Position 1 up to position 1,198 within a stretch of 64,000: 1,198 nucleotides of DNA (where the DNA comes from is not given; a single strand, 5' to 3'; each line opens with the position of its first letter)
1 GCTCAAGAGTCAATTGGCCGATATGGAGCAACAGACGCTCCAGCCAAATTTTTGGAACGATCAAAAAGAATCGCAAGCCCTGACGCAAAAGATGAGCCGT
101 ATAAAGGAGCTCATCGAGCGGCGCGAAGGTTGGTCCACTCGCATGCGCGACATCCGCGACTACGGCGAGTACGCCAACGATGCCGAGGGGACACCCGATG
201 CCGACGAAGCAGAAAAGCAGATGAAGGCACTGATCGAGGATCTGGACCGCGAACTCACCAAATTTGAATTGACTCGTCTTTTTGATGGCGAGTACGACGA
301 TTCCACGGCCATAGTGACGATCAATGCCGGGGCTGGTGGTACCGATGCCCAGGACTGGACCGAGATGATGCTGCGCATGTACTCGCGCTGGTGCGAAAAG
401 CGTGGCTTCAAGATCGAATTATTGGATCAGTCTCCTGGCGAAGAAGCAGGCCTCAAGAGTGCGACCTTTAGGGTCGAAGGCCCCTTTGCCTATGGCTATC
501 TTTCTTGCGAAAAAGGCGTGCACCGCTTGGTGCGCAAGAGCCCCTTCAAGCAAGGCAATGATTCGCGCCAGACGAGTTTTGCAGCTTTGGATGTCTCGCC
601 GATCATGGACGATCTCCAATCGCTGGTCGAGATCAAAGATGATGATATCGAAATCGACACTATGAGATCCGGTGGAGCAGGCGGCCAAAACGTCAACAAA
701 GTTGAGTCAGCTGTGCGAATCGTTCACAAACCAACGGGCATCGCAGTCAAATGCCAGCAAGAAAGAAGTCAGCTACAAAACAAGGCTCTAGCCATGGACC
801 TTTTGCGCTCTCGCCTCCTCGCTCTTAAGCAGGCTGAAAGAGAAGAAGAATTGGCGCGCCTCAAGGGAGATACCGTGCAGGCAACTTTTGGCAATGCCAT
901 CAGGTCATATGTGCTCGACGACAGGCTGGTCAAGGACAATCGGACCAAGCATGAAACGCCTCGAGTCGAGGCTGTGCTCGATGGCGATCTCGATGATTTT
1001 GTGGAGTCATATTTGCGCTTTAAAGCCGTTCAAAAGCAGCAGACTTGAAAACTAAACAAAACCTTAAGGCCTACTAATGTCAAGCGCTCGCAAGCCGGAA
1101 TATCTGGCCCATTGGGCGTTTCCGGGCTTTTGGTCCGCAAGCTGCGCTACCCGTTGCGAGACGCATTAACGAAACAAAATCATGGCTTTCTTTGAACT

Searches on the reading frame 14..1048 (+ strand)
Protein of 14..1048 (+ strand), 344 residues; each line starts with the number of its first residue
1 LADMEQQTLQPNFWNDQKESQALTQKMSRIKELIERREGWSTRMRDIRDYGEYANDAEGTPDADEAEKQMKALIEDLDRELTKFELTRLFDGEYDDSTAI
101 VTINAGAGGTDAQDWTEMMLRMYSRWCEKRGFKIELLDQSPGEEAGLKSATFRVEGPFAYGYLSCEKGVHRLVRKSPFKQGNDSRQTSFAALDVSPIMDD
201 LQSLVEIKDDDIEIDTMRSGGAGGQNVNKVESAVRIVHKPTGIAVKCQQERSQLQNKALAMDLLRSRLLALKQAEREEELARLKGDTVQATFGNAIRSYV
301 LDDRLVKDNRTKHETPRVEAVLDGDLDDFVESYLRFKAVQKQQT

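Call 7: search_protein_families(library=pfam, proteins=[window:14-1048:+], max_evalue=0.01)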
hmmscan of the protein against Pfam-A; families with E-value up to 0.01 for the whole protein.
window:14-1048:+ (344 aa): 2 families
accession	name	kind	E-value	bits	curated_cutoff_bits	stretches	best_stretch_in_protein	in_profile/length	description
PF03462.23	PCRF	-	1e-49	169.5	24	1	2-191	6-193/194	PCRF domain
PF00472.26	RF-1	-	7.4e-37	126.3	35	1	205-310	5-116/116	RF-1 domain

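Call 8: search_protein_families(library=ncbifam, proteins=[window:14-1048:+], max_evalue=0.01)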
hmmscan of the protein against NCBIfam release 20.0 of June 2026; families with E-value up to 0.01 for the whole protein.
window:14-1048:+ (344 aa): 5 families
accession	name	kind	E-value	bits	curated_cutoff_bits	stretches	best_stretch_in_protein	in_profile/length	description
TIGR00020.2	prfB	exception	8e-129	429.7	370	1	2-335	25-353/353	peptide chain release factor 2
NF001859.2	PRK00591.1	equivalog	8.5e-70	235.6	400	1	3-335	10-340/347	peptide chain release factor 1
TIGR00019.1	prfA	equivalog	5e-67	226.4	423.25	1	3-337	19-350/361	peptide chain release factor 1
TIGR03072.1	release_prfH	equivalog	1.1e-34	119.8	166.65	1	102-299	4-195/200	peptide chain release factor H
NF006718.0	PRK09256.1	equivalog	3e-12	46.4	100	1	202-237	7-42/140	alternative ribosome rescue aminoacyl-tRNA hydrolase ArfB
